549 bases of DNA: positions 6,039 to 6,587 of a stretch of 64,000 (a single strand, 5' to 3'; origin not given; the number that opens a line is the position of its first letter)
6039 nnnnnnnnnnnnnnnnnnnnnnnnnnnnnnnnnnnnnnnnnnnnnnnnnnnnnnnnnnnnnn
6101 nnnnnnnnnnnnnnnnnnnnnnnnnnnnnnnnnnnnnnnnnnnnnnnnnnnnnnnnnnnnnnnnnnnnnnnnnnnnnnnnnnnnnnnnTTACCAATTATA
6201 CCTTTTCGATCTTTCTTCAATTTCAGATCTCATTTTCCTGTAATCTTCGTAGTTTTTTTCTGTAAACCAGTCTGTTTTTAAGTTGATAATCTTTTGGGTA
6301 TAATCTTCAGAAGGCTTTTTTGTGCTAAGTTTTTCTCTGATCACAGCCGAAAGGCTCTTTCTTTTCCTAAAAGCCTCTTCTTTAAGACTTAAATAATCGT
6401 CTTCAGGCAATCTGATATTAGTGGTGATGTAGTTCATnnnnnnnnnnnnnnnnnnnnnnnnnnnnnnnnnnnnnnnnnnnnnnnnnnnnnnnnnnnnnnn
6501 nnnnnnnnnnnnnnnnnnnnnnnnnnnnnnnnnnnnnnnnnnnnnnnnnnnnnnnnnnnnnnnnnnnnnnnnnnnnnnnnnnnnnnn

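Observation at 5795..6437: VapBC (PIN + RHH) toxin-antitoxin module inserted antisense between rpsJ and rplC, splitting the S10 operon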

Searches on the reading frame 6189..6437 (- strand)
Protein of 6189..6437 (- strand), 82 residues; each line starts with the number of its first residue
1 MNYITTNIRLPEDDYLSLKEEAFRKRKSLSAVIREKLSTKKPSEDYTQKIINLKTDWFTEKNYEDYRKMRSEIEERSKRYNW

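Call 3: search_protein_families(library=pfam, proteins=[window:6189-6437:-], max_evalue=1)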
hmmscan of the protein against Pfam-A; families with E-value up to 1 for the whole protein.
window:6189-6437:- (82 aa): 2 families
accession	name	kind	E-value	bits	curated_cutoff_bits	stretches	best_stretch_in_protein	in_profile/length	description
PF01402.27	RHH_1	-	0.0063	16.9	20.5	1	6-35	2-31/39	Ribbon-helix-helix protein, copG family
PF19891.5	DUF6364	-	0.015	16.2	27.3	1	8-68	7-67/70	Family of unknown function (DUF6364)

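Call 4: search_protein_families(library=ncbifam, proteins=[window:6189-6437:-], max_evalue=1)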
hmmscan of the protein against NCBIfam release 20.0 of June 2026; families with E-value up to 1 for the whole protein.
window:6189-6437:- (82 aa): 1 family
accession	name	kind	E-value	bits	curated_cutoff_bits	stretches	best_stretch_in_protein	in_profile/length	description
NF007017.0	PRK09482.1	equivalog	0.047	13.2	261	1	20-69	206-255/257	flap endonuclease Xni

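Call 27: find_homologous_proteins(query=window:6192-6437:-)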
Query window:6192-6437:- (82 aa): 118 proteins with E <= 0.001 among 118 candidates.
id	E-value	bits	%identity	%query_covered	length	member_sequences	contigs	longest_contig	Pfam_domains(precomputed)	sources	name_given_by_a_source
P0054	2.1e-45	169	100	100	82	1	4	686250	-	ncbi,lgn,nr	ncbi:MAG: hypothetical protein HYU80_01230 [Candidatus Blackburnbacteria bacterium]|nr:hypothetical 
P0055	5.4e-29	117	74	98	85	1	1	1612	-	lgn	-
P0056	1.1e-27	113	64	100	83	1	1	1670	-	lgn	-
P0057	1.9e-27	112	62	99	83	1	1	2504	-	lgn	-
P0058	5.0e-27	111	60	99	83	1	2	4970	-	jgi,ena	jgi:predicted CopG family antitoxin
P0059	1.6e-26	109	66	99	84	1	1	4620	-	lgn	-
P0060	4.2e-26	108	66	100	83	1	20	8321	-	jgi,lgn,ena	-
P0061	5.0e-26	108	65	99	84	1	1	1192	PF01402.28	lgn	-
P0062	8.6e-26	107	67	99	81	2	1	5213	-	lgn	-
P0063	9.9e-26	107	63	100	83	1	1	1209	-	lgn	-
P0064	1.9e-25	106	66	99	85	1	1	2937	-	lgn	-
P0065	2.1e-25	106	67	99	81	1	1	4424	-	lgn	-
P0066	3.3e-25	105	58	99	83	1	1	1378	-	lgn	-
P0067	3.5e-25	105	65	99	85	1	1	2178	-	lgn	-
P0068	4.0e-25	105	63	100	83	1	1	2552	-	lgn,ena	-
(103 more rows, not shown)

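Call 29: search_solved_structures(query=A2, max_evalue=1, show_alignments=2)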
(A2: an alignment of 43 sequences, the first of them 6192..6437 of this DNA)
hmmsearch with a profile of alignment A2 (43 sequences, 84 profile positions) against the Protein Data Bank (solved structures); distinct sequences matched with E-value up to 1: 0.

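Call 30: search_protein_families(library=pfam, alignment_id=A2, max_evalue=0.01)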
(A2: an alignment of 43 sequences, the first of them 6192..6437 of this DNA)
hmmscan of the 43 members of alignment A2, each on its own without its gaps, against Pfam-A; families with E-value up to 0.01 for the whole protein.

A. member 1, window:6192-6437:- (82 aa): 1 family
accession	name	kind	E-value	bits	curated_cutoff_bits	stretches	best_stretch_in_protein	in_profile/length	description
PF01402.27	RHH_1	-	0.0063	16.9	20.5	1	6-35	2-31/39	Ribbon-helix-helix protein, copG family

B. families by the number of members that match (of 43 scanned): 7 families
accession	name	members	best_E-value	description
PF01402.27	RHH_1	38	3.5e-06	Ribbon-helix-helix protein, copG family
PF21983.2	NikA-like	5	0.00013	Mobilization protein NikA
PF10020.14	DUF2262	3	0.0014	Uncharacterized protein conserved in bacteria (DUF2262)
PF02697.20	VAPB_antitox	2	0.0014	Putative antitoxin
PF19891.5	DUF6364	2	0.0041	Family of unknown function (DUF6364)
PF20468.4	HPS6_C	1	0.0053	Hermansky-Pudlak syndrome 6 protein C-terminal domain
PF22513.2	FitA-like_RHH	1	0.0064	Antitoxin FitA-like, ribbon-helix-helix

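Call 53: predict_structure(alignment_id=A2)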
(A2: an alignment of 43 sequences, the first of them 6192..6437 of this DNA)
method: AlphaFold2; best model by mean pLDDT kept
length: 82 residues; sequences in the alignment: 43
mean_pLDDT: 76.3   pTM: 0.38
mean pLDDT of the five models: 76.3, 75.4, 74.4, 72.5, 65.7
residues with pLDDT >= 90: 2; 70-90: 53; 50-70: 27; < 50: 0
segments of 3 or more residues with pLDDT < 50: none
pLDDT, mean of each block of 10 residues (from residue 1): 69 85 87 73 63 64 82 88 67
secondary structure, 60 per line:
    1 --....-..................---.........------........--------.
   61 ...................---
elements in order: E3-6 E8-11 H12-25 H29-37 H44-51 H60-79

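Call 59: fold_search(model_id=the predicted structure, library=pdb)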
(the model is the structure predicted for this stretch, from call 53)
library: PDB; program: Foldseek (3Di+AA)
matches with E <= 10: 83; with E <= 0.001: 0
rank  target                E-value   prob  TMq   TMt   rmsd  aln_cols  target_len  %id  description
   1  6sbx_C                2.3e-01  0.90  0.40  0.58  10.1        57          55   19  CdbA Form Two (released 2020-04-22)
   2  6sbw                  3.0e-01  0.91  0.40  0.66   8.3        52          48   21  CdbA Form One (released 2020-04-22)
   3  6sbx_A                4.0e-01  0.82  0.40  0.59   9.2        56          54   20  CdbA Form Two (released 2020-04-22)
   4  6ajm_C                5.0e-01  0.41  0.37  0.38  10.2        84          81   17  Crystal structure of apo AtaTR (released 2019-01-02)
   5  7ak7_D                5.7e-01  0.54  0.38  0.36   9.5        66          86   14  Structure of Salmonella TacT2 toxin bound to TacA2 antitoxin (released 2021-08-18)
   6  7ak7_C                5.7e-01  0.54  0.38  0.36   9.3        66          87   14  Structure of Salmonella TacT2 toxin bound to TacA2 antitoxin (released 2021-08-18)
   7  6gts_C                5.7e-01  0.35  0.38  0.38   9.6        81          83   15  Structure of the AtaT-AtaR complex bound DNA (released 2019-03-06)
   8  5x3t_A                6.1e-01  0.93  0.39  0.45   6.3        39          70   28  VapBC from Mycobacterium tuberculosis (released 2017-06-07)
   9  3ft7_A                7.1e-01  0.87  0.39  0.69   7.3        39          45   28  Crystal structure of an extremely stable dimeric protein from sulfolobus islandicus (released 2009-10-20)
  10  9kkd_B                9.4e-01  0.82  0.39  0.70   3.5        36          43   33  the structure of StnY (released 2025-11-19)
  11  2k9i_MODEL_1_A        1.2e+00  0.63  0.37  0.53   6.8        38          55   29  NMR structure of plasmid copy control protein ORF56 from sulfolobus islandicus (released 2009-10-20)
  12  6ajm_E                1.2e+00  0.38  0.38  0.46  12.0        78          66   17  Crystal structure of apo AtaTR (released 2019-01-02)
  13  1ea4_B                1.3e+00  0.69  0.38  0.71   7.2        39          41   31  TRANSCRIPTIONAL REPRESSOR COPG/22bp dsDNA COMPLEX (released 2001-07-05)
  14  1b01_A                1.3e+00  0.66  0.38  0.68   7.2        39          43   31  TRANSCRIPTIONAL REPRESSOR COPG/DNA COMPLEX (released 1999-11-19)
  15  7zg6_A                1.4e+00  0.47  0.41  0.60   7.8        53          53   17  TacA1 antitoxin (released 2023-10-11)
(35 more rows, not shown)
